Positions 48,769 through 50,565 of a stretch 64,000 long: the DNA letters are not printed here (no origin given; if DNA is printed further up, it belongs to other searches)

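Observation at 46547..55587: Uncharacterised five-radical-SAM locus (four cobalamin-type + one SPASM/twitch-type) with metallophosphoesterase and small ORFs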

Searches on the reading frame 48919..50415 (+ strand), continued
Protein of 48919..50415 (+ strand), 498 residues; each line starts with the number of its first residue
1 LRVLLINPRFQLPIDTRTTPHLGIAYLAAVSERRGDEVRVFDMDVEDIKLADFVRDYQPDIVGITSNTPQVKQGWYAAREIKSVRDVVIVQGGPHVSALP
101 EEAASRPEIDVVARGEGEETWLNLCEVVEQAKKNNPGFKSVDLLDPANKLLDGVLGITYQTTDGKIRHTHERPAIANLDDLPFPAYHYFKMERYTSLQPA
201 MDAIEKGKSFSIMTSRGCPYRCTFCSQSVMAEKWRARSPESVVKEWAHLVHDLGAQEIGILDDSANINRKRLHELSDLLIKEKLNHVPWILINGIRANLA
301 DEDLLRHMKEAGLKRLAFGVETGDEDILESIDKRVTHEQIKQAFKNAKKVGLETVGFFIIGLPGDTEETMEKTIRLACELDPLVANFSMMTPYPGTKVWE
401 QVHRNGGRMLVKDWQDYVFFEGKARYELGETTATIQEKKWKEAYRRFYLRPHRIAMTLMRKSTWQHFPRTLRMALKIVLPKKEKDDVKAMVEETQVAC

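Call 20: find_related_loci(query=A1, collection=genome_contigs, flank=10000)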
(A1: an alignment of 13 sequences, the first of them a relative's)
Query A1 (498 aa) in genome_contigs; peptide patterns used: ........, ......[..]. (x = any residue, [..] = any of these).
600 stretches matched a pattern (row limit reached: there are more); 590 encode a relative of the query (tblastn E <= 1e-3); the best 80 are kept; 80 distinct loci.
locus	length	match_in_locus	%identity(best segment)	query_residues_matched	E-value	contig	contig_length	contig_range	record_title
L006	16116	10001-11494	94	1-498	0e+0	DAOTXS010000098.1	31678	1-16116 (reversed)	MAG TPA_asm: Anaerolineae bacterium isolate H21_272 k133_2669467, whole genome shotgun sequence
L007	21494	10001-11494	86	1-498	0e+0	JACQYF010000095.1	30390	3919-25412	MAG: Chloroflexi bacterium isolate NC_groundwater_1534_Pr4_S-0.65um_60_13 SR1-18-Sp65_coassembly_scaffold_204650, whole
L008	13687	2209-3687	84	6-498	0e+0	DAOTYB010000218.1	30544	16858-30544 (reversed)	MAG TPA_asm: Anaerolineae bacterium isolate H23_303 k115_679940, whole genome shotgun sequence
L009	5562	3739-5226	84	1-496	0e+0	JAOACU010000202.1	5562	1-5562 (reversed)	MAG: Anaerolineae bacterium isolate SKW216 NODE_201_length_5562_cov_2.820419, whole genome shotgun sequence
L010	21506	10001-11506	80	1-498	0e+0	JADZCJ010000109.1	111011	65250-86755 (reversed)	MAG: Anaerolineae bacterium isolate SJ719 c_000001345383, whole genome shotgun sequence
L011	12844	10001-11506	80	1-498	0e+0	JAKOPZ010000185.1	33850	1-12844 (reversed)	MAG: Chloroflexota bacterium isolate all_maxbin.084 k201_668855, whole genome shotgun sequence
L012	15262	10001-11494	78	1-495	0e+0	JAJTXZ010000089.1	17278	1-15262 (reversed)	MAG: Anaerolineae bacterium isolate DTUCFX8 89-Genome25, whole genome shotgun sequence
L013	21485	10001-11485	66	1-496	0e+0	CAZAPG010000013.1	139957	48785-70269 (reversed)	MAG TPA_asm: uncultured Caldilineaceae bacterium isolate binchicken_co350_69 genome assembly, contig: NODE_147_length_13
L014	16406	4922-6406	67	1-496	0e+0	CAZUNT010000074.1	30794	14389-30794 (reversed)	MAG TPA_asm: uncultured Caldilineaceae bacterium isolate binchicken_co7_199 genome assembly, contig: NODE_2345_length_30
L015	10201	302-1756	70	1-487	0e+0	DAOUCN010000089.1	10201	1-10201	MAG TPA_asm: Chloroflexota bacterium isolate H81_825 216009, whole genome shotgun sequence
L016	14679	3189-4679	67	1-498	0e+0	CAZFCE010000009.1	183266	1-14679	MAG TPA_asm: uncultured Caldilineaceae bacterium isolate binchicken_co20_290 genome assembly, contig: NODE_159_length_18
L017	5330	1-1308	79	67-498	0e+0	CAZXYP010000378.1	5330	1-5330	MAG TPA_asm: uncultured Anaerolineales bacterium isolate binchicken_co107_231 genome assembly, contig: NODE_31830_length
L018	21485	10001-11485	67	1-496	0e+0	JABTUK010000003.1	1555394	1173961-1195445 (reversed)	MAG: Anaerolineales bacterium isolate H5_CFX5 seq003, whole genome shotgun sequence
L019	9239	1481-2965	66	1-496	0e+0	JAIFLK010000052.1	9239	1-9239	MAG: Chloroflexota bacterium isolate bin_187 scaffold_11958, whole genome shotgun sequence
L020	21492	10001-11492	89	1-497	0e+0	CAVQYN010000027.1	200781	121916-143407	MAG: uncultured Chloroflexia bacterium isolate MFD00032.bin.2.221 genome assembly, contig: contig_65884, whole genome sh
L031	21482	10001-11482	65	1-493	0e+0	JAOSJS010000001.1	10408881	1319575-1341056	MAG: Ardenticatenaceae bacterium isolate FR_9 contig_134_pilon, whole genome shotgun sequence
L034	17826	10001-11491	63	1-498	0e+0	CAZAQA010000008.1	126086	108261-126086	MAG TPA_asm: uncultured Anaerolineae bacterium isolate binchicken_co64_79 genome assembly, contig: NODE_41_length_126086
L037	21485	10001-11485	63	1-492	0e+0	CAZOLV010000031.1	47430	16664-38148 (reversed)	MAG TPA_asm: uncultured Anaerolineae bacterium isolate binchicken_co16_159 genome assembly, contig: NODE_1251_length_474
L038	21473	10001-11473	62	1-492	0e+0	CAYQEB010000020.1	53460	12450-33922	MAG TPA_asm: uncultured Caldilineaceae bacterium isolate SRP163575_co1_77 genome assembly, contig: NODE_1033_length_5346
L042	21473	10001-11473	62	1-492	0e+0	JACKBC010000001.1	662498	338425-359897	MAG: Caldilineaceae bacterium isolate HK-STAS-CHLO-11 HK-STAS-CHLO-11_1, whole genome shotgun sequence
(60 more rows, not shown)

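Call 24: search_protein_families(library=pfam, proteins=[L004:5446-5814:+, L031:8036-9085:+, L037:5336-6037:+, L042:9035-9349:+, L004:7710-8006:+, L034:13030-14190:+, L037:9241-9600:+, L038:8760-9341:+, L031:9105-9572:-, L037:7676-9172:+], max_evalue=0.01)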
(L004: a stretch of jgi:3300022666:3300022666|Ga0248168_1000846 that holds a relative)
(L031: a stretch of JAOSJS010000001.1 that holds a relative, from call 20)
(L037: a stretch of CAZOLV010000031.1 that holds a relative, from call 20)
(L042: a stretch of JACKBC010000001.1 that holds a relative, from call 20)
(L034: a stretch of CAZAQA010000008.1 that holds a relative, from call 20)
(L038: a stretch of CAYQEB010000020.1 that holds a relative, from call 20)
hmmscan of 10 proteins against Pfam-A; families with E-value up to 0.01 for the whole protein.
L004:5446-5814:+ (122 aa): 1 family
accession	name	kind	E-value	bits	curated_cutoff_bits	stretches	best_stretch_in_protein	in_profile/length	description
PF01521.26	Fe-S_biosyn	-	9.7e-19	68.1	26.3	1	5-105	3-109/110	Iron-sulphur cluster biosynthesis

L031:8036-9085:+ (349 aa): 3 families
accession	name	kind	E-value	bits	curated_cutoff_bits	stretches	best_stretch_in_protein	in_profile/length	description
PF04055.27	Radical_SAM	-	3.4e-36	125.4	29.5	1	36-198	1-164/166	Radical SAM superfamily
PF06463.18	Mob_synth_C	-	1.2e-32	113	37.4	1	206-332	2-127/128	Molybdenum Cofactor Synthesis C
PF13353.11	Fer4_12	-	0.00026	21.8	22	1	39-145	12-115/137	4Fe-4S single cluster domain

L037:5336-6037:+ (233 aa): 5 families
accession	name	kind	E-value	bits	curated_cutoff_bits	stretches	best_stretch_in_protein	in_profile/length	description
PF01022.26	HTH_5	-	3.2e-08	33.8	22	1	14-60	2-47/47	Bacterial regulatory protein, arsR family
PF12840.13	HTH_20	-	3.7e-07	30.5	27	1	14-60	4-50/51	Helix-turn-helix domain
PF24266.1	HTH_HVO_0163_N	-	0.0093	16.5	31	0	14-67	2-55/70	HVO_0163, N-terminal HTH domain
PF13412.12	HTH_24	-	0.0093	16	21.9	0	15-59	4-48/48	Winged helix-turn-helix DNA-binding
PF01325.25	Fe_dep_repress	-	0.0095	16.6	26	0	20-60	14-54/60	Iron dependent repressor, N-terminal DNA binding domain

L042:9035-9349:+ (104 aa): 1 family
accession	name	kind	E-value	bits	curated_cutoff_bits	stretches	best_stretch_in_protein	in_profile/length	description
PF01106.22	NifU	-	2.5e-19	69.6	27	1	19-84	1-66/67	NifU-like domain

L004:7710-8006:+ (98 aa): 2 families
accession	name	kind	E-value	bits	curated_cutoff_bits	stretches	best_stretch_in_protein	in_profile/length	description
PF20008.5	DUF6429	-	0.00086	19.4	31.6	1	47-88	27-67/71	Domain of unknown function (DUF6429)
PF09857.14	YjhX_toxin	-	0.0075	16.6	27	0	6-81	3-77/85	Putative toxin of bacterial toxin-antitoxin pair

L034:13030-14190:+ (386 aa): 2 families
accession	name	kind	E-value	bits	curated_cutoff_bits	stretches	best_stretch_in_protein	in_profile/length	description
PF04055.27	Radical_SAM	-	2.8e-21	76.8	29.5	1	56-217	1-163/166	Radical SAM superfamily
PF13186.11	SPASM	-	5.1e-10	39.9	21.5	1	260-331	1-67/67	Iron-sulfur cluster-binding domain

L037:9241-9600:+ (119 aa): 1 family
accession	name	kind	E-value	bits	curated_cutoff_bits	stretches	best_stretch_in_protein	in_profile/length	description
PF00581.25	Rhodanese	-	1.6e-17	64.2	22.2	1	15-110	2-101/102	Rhodanese-like domain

L038:8760-9341:+ (193 aa): 1 family
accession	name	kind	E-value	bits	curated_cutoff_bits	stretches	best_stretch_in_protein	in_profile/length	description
PF09969.14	DUF2203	-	3.1e-34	118.7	24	1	66-187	1-122/122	Uncharacterized conserved protein (DUF2203)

L031:9105-9572:- (155 aa): 0 families

L037:7676-9172:+ (498 aa): 1 family
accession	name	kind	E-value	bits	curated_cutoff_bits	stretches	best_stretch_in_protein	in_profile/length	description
PF01139.22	RtcB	-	1.3e-172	575.3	27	1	64-498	1-426/426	tRNA-splicing ligase RtcB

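Call 29: search_solved_structures(query=window:48919-50415:+, max_evalue=0.001)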
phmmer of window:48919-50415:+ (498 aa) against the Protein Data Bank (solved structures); distinct sequences matched with E-value up to 0.001: 8.
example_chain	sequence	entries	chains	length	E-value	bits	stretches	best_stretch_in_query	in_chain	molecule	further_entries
6fd2_B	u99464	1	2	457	1.9e-19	72.9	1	161-400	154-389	Putative apramycin biosynthetic oxidoreductase 4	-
9ccb_A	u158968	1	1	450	1.5e-16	63.3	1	191-402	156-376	Radical SAM core domain-containing protein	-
4jc0_A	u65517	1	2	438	1e-08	37.5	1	211-377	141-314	Ribosomal protein S12 methylthiotransferase RimO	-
2qgq_A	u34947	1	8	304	1.1e-08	37.5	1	212-377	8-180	Protein TM_1862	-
7kdx_A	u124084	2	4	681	1.2e-07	34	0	213-370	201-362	Methyltransferase TokK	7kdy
6wte_A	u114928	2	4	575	1.3e-06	30.6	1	3-395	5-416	B12-binding domain-containing protein | Tryptophan-C2-methyltransferase containing B12-binding domain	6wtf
5ul2_A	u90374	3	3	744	4.9e-05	25.4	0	151-246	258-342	OxsB protein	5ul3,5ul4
1olt_A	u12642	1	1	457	0.00032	22.7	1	300-383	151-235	OXYGEN-INDEPENDENT COPROPORPHYRINOGEN III OXIDASE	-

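Call 58: search_protein_families(library=pfam, proteins=[L010:9026-9736:+, L011:8138-9838:+], max_evalue=0.001)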
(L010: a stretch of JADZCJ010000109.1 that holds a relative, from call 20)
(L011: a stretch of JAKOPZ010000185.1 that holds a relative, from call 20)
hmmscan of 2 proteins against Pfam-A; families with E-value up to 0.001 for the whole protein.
L010:9026-9736:+ (236 aa): 5 families
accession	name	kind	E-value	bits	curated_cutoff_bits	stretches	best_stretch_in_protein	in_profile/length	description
PF00535.33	Glycos_transf_2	-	2.6e-33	115.8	23.3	1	17-131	1-118/168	Glycosyl transferase family 2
PF13641.12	Glyco_tranf_2_3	-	1.5e-07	32.1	27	1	16-107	3-102/230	Glycosyltransferase like family 2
PF10111.15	Glyco_tranf_2_2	-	5.8e-06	26.4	27.3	1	17-136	1-126/276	Glycosyltransferase like family 2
PF13704.12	Glyco_tranf_2_4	-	3.2e-05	24.8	27.5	1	24-101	2-81/98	Glycosyl transferase family 2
PF12804.13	NTP_transf_3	-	0.00031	21.4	27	1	24-120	22-115/160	MobA-like NTP transferase domain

L011:8138-9838:+ (566 aa): 0 families

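Call 59: search_dna_similar(query=window:48919-50415:+, collection=plasmids, mode=protein, max_rows=25)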
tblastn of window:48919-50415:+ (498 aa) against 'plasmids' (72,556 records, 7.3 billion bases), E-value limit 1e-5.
Records with a match: 201; places in all: 241; records where one place covers at least 80% of the query: 75.
Best place of each record, by identity: <60% 201.
By first word of the organism name: Streptomyces 31; Rhizobium 25; Azospirillum 17; Mycetohabitans 9; Bacillus 9; Komagataeibacter 7; Paraburkholderia 4; Clostridium 4; Sinorhizobium 4; Sphingobium 4; and 65 more.
By predicted mobility (MOB-suite, as given by PLSDB): non-mobilizable 135; mobilizable 34; conjugative 32.
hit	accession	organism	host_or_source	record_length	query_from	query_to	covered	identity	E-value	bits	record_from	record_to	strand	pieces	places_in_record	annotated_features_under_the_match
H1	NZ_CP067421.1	Skermanella sp. TT6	Homo sapiens,single cell,skin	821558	1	450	90%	29.5%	2e-39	160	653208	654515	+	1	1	bchE: magnesium-protoporphyrin IX monomethyl ester anaerobic oxidative ...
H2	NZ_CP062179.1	Mycetohabitans endofungorum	Rhizopus microsporus,bacterial ...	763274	39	477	88%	30.2%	3e-37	153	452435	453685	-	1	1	hpnJ: hopanoid biosynthesis associated radical SAM protein HpnJ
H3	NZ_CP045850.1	Streptomyces clavuligerus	pure culture single spore ...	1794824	20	450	87%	30.5%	3e-44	174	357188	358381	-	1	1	none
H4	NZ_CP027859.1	Streptomyces clavuligerus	Cell culture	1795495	20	450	87%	30.5%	3e-44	174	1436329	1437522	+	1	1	none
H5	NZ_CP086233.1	Streptomyces clavuligerus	whole organism,soil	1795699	20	450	87%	30.5%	3e-44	174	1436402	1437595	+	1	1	none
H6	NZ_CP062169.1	Mycetohabitans endofungorum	Rhizopus microsporus,bacterial ...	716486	39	477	88%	29.9%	2e-36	150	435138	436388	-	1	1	hpnJ: hopanoid biosynthesis associated radical SAM protein HpnJ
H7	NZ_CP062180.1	Mycetohabitans endofungorum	Rhizopus microsporus,bacterial ...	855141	39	472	87%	30.3%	1e-36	152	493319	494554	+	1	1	hpnJ: hopanoid biosynthesis associated radical SAM protein HpnJ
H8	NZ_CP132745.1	Mycetohabitans endofungorum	-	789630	39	472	87%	30.3%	2e-36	151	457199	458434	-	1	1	hpnJ: hopanoid biosynthesis associated radical SAM protein HpnJ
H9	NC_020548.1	Azoarcus sp. KH32C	-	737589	1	488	98%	26.8%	2e-40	163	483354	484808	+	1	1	radical SAM protein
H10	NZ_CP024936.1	Paraburkholderia graminis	soil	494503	39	472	87%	30.0%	2e-37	154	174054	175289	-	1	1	hpnJ: hopanoid biosynthesis associated radical SAM protein HpnJ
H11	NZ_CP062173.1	Mycetohabitans rhizoxinica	Rhizopus microsporus,bacterial ...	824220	39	472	87%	30.0%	7e-36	149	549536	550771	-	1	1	hpnJ: hopanoid biosynthesis associated radical SAM protein HpnJ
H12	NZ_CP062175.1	Mycetohabitans rhizoxinica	Rhizopus microsporus,bacterial culture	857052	39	472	87%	30.0%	7e-36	149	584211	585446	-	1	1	hpnJ: hopanoid biosynthesis associated radical SAM protein HpnJ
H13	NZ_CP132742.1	Mycetohabitans endofungorum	Rhizopus microsporus,culture isolated ...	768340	39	472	87%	30.0%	8e-36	149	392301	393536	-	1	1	hpnJ: hopanoid biosynthesis associated radical SAM protein HpnJ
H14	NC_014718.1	Mycetohabitans rhizoxinica HKI 454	-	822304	39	472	87%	30.0%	1e-35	149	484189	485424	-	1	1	hpnJ: hopanoid biosynthesis associated radical SAM protein HpnJ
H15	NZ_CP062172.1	Mycetohabitans rhizoxinica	Rhizopus microsporus,bacterial ...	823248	39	472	87%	30.0%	1e-35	149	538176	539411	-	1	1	hpnJ: hopanoid biosynthesis associated radical SAM protein HpnJ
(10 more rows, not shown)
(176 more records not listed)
